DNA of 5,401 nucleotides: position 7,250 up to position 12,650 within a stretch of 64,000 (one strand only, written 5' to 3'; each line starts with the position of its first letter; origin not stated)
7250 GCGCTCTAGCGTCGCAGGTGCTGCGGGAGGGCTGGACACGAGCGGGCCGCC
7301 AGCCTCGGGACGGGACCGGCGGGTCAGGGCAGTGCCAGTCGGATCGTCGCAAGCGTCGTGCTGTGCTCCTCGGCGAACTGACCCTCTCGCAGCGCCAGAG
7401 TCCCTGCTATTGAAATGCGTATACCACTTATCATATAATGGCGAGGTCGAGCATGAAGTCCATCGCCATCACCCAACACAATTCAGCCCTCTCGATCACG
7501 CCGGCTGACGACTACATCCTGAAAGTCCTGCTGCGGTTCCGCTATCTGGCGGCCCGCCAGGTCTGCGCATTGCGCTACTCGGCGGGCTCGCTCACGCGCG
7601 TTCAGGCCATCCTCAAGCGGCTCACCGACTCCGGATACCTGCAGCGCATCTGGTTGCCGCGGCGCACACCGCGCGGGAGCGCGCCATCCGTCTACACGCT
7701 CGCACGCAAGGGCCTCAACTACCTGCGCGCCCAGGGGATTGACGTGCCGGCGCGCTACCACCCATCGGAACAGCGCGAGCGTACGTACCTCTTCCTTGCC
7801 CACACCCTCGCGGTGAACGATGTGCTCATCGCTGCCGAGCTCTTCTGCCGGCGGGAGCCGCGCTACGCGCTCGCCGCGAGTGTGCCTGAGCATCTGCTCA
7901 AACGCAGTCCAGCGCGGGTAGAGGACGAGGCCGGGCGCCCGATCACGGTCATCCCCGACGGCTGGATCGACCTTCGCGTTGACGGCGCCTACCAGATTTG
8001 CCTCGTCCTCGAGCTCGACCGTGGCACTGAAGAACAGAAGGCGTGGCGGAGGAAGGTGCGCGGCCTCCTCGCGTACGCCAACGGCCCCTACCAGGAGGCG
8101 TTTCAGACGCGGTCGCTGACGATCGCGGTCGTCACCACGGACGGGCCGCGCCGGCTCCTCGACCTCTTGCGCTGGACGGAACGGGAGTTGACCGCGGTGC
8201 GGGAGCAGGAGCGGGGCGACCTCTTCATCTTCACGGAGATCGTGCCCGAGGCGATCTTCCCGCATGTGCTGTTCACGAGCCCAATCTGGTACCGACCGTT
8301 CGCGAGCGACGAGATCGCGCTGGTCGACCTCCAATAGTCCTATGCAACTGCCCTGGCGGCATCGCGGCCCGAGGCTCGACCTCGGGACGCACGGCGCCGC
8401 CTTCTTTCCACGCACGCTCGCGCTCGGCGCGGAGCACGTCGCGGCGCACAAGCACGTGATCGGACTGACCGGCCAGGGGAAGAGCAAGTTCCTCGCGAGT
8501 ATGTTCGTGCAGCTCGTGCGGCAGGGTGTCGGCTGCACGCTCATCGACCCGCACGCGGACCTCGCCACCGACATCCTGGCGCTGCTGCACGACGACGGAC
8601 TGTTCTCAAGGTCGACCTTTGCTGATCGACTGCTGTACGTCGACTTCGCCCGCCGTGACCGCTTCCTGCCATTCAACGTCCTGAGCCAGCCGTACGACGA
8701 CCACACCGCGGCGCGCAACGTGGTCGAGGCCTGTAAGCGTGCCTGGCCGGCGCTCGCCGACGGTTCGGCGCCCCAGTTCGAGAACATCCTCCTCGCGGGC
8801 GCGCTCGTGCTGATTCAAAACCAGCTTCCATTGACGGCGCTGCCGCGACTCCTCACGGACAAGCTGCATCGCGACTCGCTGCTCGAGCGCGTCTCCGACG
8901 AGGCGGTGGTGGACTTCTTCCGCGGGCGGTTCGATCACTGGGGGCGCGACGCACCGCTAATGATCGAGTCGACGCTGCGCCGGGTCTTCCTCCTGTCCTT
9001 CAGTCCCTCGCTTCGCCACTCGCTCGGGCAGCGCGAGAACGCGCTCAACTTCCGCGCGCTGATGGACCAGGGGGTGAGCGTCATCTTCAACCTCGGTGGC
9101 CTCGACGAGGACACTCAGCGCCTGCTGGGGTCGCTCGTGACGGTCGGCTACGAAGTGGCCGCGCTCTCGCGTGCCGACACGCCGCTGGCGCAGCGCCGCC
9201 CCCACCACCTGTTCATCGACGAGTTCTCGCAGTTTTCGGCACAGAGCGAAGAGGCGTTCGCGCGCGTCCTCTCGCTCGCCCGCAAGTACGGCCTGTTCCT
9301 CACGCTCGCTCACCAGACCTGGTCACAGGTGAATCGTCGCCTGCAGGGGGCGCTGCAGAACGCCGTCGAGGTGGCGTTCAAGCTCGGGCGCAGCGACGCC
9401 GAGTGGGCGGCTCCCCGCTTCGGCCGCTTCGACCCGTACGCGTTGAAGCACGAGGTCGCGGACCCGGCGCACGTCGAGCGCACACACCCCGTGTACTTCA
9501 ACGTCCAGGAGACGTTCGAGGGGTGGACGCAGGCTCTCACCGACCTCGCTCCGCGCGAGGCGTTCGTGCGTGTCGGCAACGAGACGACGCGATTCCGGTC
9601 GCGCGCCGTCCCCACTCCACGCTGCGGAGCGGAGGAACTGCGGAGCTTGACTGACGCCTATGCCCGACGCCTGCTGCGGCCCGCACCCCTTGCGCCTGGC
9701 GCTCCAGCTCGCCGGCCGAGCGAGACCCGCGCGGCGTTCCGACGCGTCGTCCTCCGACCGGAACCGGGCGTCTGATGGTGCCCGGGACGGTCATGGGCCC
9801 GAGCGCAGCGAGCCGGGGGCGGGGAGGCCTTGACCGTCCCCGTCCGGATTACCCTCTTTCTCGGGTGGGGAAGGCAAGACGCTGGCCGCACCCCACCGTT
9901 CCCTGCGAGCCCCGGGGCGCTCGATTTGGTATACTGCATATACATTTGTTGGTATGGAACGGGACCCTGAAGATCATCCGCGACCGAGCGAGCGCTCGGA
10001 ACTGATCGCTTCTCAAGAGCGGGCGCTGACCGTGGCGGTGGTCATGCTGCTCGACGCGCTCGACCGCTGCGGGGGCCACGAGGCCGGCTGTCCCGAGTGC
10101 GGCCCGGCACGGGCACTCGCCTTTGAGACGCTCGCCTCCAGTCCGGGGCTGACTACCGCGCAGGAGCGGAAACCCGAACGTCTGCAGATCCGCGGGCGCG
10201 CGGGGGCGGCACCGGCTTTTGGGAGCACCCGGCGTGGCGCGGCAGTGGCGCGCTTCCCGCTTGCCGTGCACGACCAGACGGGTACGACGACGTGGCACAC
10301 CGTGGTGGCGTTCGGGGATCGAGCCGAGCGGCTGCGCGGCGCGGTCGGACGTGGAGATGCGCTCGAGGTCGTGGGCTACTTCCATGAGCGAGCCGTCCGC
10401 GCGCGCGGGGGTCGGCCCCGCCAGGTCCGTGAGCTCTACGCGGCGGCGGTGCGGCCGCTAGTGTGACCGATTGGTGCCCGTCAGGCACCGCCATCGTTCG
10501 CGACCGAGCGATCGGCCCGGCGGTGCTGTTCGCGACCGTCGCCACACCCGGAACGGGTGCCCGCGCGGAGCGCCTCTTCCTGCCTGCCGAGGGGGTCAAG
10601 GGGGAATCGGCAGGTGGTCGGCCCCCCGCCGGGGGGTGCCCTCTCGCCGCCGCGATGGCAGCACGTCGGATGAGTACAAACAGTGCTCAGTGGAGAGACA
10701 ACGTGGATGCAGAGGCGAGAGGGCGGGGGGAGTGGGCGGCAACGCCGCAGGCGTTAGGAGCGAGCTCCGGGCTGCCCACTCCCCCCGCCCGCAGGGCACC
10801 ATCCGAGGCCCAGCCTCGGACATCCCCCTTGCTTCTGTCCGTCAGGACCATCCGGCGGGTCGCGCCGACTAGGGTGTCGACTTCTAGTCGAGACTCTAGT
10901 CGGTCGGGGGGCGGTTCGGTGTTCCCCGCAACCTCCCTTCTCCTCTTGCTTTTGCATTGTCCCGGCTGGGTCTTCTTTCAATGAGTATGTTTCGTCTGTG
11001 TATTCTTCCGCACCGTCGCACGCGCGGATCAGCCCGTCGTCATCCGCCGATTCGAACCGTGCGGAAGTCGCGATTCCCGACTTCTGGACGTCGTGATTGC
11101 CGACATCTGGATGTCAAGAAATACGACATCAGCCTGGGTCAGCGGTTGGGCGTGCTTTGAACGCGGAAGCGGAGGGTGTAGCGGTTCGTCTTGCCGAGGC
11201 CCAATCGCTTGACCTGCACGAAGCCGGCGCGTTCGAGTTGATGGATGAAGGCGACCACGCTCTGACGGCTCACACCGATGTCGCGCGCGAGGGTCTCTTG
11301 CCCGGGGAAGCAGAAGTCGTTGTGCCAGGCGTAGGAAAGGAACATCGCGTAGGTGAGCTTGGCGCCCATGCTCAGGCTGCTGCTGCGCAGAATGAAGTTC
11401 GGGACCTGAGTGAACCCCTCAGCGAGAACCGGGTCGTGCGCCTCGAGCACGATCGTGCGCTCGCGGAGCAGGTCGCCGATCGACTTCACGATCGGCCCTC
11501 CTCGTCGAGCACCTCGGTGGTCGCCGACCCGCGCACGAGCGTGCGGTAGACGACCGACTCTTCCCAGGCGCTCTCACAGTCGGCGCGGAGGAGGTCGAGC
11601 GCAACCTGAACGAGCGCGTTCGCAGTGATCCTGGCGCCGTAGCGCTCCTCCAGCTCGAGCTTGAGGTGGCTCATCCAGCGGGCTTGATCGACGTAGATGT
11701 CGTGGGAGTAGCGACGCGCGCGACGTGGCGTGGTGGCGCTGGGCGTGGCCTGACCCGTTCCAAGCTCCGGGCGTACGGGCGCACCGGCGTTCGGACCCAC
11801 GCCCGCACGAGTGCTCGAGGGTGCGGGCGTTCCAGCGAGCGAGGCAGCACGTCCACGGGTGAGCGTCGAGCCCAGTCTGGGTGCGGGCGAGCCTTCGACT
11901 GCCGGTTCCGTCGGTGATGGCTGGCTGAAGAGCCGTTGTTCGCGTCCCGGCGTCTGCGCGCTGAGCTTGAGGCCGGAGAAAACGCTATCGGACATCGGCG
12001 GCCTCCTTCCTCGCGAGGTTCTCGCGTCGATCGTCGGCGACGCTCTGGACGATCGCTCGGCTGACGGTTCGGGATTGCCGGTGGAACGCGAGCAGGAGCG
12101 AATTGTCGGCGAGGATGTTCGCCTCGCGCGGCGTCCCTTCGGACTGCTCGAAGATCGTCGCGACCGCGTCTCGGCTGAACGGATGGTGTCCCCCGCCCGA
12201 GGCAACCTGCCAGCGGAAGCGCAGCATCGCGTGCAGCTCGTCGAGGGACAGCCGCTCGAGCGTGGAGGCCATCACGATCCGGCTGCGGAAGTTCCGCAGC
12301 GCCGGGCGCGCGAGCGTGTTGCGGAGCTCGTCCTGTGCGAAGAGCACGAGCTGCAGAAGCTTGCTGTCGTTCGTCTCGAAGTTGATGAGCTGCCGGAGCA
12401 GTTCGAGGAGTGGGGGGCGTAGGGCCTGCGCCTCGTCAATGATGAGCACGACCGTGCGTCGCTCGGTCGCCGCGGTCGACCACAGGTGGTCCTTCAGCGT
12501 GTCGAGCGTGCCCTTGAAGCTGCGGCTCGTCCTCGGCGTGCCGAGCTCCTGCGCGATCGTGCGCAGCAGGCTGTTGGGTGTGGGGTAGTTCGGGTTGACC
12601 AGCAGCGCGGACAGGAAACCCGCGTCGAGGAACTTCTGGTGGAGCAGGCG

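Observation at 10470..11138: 670-bp non-coding region packed with hairpins, palindromes and phased operator-like repeats (candidate oriT/ori or structured RNA)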

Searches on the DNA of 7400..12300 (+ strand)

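Call 11: search_dna_similar(query=window:7400-12300:+, collection=plasmids, mode=distant, max_rows=20)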
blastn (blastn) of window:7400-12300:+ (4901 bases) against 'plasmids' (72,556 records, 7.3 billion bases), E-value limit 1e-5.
No match.

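Call 12: search_dna_similar(query=window:7400-12300:+, collection=phages, mode=distant, max_rows=10)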
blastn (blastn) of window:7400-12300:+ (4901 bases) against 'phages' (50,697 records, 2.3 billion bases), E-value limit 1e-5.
No match.

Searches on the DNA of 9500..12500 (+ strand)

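Call 4: search_rna_families(source=window, start=9500, end=12500, threshold=evalue, max_evalue=1, show_alignments=3)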
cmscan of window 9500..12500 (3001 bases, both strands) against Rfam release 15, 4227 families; matches with E-value up to 1: 1.
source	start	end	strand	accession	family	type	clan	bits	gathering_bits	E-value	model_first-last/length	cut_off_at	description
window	10902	10951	-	RF01124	sR36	Gene; snRNA; snoRNA; CD-box;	-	17.3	55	0.32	1-55/55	no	Small nucleolar RNA sR36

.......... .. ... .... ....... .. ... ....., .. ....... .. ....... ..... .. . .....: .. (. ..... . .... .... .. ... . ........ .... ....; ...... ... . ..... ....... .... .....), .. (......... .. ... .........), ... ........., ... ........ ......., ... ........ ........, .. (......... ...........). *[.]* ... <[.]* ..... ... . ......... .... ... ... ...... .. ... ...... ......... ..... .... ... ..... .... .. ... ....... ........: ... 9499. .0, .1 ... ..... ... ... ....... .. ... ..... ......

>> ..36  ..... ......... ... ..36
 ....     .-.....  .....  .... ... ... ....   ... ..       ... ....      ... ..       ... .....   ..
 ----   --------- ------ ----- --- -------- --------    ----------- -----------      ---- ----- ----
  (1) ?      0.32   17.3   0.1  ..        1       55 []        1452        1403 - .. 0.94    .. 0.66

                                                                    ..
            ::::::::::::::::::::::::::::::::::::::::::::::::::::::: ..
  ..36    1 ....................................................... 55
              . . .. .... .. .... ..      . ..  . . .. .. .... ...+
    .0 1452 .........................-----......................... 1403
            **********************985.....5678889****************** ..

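Call 42: build_rna_model(alignment_id=A5, structure=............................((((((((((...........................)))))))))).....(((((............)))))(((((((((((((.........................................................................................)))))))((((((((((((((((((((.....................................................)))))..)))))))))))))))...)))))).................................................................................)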
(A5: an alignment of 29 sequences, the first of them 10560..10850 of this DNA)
Model R1 built from alignment A5 (29 sequences, 396 columns); structure: as given.
model positions 305; base pairs 47; branch points 3; effective number of sequences 11.44; information 0.59 bits per position. Calibrated on 0.2 Mb of random sequence (short: E-values are rough).
structure used (alignment columns):
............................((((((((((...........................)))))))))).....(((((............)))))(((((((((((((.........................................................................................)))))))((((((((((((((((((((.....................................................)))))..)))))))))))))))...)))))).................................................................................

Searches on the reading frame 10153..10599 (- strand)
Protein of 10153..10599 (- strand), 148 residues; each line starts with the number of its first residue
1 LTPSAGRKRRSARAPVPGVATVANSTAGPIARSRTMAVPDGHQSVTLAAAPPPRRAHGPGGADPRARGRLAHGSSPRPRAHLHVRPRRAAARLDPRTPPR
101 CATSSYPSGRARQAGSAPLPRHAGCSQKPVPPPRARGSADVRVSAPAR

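Call 9: search_protein_families(library=pfam, proteins=[window:10153-10599:-], max_evalue=0.01)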
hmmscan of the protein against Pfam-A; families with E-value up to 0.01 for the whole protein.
window:10153-10599:- (148 aa): 0 families
